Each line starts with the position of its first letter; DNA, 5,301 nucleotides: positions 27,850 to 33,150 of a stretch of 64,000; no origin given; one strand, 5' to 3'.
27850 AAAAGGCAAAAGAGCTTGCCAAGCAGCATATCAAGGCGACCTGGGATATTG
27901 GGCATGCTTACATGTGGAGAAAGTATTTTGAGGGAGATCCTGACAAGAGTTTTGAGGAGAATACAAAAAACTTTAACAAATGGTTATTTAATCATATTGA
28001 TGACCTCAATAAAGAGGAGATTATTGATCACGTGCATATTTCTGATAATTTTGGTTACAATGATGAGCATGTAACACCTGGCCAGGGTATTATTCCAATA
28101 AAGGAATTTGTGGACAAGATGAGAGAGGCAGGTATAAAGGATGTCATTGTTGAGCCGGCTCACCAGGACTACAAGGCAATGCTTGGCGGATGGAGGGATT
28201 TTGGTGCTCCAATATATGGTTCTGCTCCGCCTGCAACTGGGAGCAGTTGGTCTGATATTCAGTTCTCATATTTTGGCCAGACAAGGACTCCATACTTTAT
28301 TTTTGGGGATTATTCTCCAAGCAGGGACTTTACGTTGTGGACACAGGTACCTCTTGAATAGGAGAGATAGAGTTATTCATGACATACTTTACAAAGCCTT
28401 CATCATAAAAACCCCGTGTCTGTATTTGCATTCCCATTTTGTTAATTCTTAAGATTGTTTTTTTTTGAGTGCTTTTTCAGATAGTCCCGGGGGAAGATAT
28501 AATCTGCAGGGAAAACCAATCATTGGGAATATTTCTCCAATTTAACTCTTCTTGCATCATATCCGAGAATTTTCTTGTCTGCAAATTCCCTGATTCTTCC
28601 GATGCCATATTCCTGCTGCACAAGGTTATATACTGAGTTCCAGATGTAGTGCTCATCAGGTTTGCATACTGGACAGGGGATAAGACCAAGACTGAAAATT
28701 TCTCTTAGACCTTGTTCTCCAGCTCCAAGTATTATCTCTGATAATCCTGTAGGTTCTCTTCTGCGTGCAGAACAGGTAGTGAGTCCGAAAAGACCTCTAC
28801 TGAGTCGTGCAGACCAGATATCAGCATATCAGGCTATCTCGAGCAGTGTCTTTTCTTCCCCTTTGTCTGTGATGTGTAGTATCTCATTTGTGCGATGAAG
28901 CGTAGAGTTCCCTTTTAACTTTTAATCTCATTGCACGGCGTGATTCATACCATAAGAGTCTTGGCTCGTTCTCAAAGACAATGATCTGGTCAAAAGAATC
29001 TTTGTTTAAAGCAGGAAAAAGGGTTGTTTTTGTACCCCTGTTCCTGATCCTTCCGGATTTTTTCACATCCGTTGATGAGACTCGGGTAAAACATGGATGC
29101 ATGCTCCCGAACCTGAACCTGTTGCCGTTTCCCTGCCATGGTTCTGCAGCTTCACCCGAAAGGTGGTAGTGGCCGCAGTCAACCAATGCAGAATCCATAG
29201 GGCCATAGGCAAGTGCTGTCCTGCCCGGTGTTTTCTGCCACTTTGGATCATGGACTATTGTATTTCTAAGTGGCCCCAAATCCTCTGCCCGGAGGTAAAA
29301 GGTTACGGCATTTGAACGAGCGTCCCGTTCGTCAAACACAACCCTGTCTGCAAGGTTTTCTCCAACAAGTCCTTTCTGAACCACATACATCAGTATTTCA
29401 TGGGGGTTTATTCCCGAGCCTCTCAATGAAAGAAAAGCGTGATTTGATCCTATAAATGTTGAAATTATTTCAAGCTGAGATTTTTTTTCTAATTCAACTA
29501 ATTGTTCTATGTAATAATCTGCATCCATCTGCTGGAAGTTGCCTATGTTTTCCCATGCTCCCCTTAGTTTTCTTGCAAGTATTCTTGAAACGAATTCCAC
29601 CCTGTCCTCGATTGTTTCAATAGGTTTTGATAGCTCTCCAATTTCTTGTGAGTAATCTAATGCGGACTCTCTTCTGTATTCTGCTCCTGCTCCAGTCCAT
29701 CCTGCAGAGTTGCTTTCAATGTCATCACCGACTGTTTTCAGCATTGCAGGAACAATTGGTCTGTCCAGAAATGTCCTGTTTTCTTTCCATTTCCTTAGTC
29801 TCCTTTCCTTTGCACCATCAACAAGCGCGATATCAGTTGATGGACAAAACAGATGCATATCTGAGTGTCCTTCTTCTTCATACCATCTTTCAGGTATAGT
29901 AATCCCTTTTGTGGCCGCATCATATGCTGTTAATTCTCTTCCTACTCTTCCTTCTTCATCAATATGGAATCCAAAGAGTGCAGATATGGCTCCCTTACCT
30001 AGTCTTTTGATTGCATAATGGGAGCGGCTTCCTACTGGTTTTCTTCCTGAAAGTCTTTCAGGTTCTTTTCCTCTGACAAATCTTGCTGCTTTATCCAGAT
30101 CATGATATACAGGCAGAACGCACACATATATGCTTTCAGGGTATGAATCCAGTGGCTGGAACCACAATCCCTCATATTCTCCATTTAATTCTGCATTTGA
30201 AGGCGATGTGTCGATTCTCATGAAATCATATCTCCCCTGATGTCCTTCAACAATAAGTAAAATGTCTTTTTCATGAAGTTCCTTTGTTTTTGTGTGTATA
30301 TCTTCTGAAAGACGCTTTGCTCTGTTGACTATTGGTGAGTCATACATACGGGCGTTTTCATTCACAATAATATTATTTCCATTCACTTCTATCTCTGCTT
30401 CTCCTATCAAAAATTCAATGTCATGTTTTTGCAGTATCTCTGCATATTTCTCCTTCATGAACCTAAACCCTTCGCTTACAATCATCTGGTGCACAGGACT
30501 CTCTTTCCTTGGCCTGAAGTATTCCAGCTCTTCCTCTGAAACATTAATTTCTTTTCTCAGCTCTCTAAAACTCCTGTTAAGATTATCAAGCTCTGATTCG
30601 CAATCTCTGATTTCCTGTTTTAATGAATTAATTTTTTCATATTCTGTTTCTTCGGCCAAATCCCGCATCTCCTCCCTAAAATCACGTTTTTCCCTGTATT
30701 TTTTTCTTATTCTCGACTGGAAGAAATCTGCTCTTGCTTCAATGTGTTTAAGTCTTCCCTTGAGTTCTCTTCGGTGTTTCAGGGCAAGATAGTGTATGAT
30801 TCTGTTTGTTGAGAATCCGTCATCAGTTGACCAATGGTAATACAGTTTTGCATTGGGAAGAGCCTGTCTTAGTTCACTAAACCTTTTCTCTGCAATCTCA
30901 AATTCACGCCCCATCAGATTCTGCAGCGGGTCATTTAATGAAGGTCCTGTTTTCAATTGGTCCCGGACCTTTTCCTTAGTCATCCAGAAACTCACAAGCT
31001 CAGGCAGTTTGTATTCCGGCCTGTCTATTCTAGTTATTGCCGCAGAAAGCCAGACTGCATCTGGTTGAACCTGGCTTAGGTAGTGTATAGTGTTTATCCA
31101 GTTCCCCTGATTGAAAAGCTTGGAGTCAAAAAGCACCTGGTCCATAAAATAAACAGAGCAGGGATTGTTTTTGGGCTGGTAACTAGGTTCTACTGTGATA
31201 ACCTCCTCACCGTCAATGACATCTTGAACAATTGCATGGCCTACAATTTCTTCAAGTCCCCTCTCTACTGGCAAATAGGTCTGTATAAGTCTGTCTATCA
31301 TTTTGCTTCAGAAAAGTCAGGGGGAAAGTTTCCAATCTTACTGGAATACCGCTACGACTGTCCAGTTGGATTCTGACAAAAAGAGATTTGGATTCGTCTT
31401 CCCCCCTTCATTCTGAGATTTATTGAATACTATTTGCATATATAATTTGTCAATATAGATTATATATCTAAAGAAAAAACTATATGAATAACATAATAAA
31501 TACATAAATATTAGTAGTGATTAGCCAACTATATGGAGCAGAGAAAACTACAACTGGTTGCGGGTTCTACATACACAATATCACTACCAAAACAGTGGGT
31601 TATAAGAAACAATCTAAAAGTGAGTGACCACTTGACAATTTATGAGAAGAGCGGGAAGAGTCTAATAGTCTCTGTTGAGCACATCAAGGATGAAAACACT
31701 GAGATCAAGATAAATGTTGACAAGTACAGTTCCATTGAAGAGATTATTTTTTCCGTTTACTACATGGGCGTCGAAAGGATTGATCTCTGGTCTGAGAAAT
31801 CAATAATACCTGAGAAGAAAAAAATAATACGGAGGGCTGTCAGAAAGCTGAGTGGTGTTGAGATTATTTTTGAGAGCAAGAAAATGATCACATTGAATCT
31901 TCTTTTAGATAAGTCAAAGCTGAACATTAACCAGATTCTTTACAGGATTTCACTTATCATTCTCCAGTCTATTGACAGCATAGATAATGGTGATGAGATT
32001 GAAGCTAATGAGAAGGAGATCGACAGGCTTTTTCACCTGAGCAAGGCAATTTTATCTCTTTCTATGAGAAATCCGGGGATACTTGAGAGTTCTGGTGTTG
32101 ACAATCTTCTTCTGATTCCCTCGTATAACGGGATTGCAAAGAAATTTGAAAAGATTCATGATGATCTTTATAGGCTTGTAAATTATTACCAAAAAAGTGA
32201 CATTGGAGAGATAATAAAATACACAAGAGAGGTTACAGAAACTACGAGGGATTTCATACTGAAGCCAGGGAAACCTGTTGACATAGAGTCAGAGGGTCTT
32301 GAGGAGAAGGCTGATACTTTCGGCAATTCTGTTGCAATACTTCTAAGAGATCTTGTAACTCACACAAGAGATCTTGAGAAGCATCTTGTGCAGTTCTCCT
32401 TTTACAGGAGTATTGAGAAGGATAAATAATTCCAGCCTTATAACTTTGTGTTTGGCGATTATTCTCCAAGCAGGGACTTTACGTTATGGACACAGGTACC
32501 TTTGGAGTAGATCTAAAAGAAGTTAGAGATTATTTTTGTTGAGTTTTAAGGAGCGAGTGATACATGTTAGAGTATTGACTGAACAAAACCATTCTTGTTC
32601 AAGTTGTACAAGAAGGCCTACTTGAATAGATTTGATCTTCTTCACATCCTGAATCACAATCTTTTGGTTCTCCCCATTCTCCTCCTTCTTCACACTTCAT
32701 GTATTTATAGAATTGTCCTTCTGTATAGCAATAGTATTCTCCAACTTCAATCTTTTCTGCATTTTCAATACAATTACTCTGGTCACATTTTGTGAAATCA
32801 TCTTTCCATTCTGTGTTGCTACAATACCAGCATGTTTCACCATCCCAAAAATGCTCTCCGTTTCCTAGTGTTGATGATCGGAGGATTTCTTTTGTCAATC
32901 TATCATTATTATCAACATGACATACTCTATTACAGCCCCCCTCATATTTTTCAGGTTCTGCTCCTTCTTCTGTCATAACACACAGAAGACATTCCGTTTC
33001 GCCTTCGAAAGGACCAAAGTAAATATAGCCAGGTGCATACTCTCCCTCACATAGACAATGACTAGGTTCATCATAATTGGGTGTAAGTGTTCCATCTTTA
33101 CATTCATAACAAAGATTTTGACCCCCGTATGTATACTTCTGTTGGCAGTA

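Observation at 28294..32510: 4.15-kb insertion bracketed by a 68-bp direct repeat that duplicates the coding 3' end of the upstream gene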

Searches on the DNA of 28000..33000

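Call 98: search_rna_families(source=window, start=28000, end=33000, threshold=evalue, max_evalue=1)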
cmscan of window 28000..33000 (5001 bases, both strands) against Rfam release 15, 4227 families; matches with E-value up to 1: 2.
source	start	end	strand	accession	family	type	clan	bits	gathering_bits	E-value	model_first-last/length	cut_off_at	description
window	30427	30567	-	RF02191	TCL6_1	Gene; lncRNA;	-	20.6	60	0.37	1-113/113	no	T-cell leukemia/lymphoma 6 conserved region 1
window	32324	32416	-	RF00679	mir-210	Gene; miRNA;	-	19.8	50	0.55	1-96/96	no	mir-210 microRNA precursor family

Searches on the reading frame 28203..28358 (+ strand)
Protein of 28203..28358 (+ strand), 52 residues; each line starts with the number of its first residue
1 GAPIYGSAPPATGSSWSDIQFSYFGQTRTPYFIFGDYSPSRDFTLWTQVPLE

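Call 82: find_related_loci(query=A3, collection=viral_contigs, flank=10000)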
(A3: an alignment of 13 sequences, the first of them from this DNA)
Query A3 (52 aa) in viral_contigs; peptide patterns used: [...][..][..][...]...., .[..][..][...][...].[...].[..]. (x = any residue, [..] = any of these).
49 stretches matched a pattern, but none encodes a relative of the query by tblastn (E <= 1e-3).
